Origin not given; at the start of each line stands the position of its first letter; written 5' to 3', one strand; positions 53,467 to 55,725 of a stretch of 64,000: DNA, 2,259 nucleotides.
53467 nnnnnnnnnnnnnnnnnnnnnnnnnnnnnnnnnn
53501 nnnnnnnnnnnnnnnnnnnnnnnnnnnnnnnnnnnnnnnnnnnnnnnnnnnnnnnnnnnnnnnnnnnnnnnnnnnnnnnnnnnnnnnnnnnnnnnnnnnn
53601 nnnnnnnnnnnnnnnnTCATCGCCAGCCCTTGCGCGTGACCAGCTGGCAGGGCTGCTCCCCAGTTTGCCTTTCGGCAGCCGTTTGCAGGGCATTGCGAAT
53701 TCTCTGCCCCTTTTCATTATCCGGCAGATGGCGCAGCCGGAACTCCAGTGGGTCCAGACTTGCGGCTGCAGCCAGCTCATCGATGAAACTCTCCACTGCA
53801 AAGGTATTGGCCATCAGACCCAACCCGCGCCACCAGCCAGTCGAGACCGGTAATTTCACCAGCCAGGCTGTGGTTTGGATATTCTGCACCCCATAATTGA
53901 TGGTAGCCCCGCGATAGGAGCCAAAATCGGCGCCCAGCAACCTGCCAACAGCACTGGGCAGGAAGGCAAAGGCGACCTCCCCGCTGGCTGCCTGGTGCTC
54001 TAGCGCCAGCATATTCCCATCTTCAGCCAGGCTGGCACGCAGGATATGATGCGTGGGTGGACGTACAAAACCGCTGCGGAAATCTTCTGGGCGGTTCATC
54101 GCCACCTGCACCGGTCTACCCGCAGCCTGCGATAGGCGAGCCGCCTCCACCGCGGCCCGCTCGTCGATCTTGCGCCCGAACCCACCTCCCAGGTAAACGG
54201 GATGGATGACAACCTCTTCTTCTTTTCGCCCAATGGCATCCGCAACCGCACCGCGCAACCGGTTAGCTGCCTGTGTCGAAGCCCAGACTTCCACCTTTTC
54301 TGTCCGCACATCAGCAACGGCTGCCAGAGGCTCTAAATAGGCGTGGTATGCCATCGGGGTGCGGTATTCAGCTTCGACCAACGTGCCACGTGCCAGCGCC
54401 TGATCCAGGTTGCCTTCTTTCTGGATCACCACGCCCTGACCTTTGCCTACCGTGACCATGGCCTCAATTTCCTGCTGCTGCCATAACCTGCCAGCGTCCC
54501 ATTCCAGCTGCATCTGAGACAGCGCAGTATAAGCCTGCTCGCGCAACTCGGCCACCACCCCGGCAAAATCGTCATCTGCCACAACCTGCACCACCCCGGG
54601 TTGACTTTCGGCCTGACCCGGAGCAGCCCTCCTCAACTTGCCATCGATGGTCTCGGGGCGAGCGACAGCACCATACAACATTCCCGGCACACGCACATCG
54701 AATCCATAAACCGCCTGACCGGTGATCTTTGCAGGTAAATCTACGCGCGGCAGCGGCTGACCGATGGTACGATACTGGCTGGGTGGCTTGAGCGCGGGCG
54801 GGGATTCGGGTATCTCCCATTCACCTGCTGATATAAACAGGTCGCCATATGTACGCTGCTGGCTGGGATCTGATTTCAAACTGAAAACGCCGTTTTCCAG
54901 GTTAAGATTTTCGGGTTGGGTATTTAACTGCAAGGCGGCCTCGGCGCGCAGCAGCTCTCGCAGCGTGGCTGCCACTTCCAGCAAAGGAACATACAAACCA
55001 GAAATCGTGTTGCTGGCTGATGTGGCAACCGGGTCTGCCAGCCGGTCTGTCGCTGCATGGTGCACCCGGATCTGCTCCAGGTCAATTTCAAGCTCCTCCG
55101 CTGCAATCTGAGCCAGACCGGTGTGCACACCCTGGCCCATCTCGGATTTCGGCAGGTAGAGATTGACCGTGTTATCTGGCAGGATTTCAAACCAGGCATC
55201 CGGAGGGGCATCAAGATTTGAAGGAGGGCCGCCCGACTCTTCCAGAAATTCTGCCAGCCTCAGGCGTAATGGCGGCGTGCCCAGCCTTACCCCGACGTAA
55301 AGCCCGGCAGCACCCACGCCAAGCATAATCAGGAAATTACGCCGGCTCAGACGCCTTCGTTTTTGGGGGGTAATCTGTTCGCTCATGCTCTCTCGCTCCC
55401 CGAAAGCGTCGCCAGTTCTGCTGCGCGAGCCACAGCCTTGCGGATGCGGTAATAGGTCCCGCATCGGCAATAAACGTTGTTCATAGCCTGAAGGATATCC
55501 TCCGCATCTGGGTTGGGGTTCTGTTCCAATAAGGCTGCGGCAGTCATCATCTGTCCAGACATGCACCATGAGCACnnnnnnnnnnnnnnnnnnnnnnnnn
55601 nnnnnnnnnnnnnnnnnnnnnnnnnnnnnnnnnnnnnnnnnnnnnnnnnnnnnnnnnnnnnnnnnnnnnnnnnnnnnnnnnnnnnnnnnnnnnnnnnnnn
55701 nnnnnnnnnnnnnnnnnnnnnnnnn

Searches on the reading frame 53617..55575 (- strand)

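Call 81: search_protein_families(library=pfam, proteins=[window:53617-55575:-], max_evalue=0.001)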
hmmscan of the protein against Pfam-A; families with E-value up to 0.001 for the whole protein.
window:53617-55575:- (652 aa): 3 families
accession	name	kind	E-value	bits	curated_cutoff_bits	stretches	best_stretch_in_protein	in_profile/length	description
PF02738.23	MoCoBD_1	-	4.2e-40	137.8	27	1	385-615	13-242/244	Molybdopterin cofactor-binding domain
PF20256.3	MoCoBD_2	-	4.7e-22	79.3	27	1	113-250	35-170/283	Molybdopterin cofactor-binding domain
PF01315.27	Ald_Xan_dh_C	-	5.8e-05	23.8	31.3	0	285-337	1-53/110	Aldehyde oxidase and xanthine dehydrogenase, a/b hammerhead domain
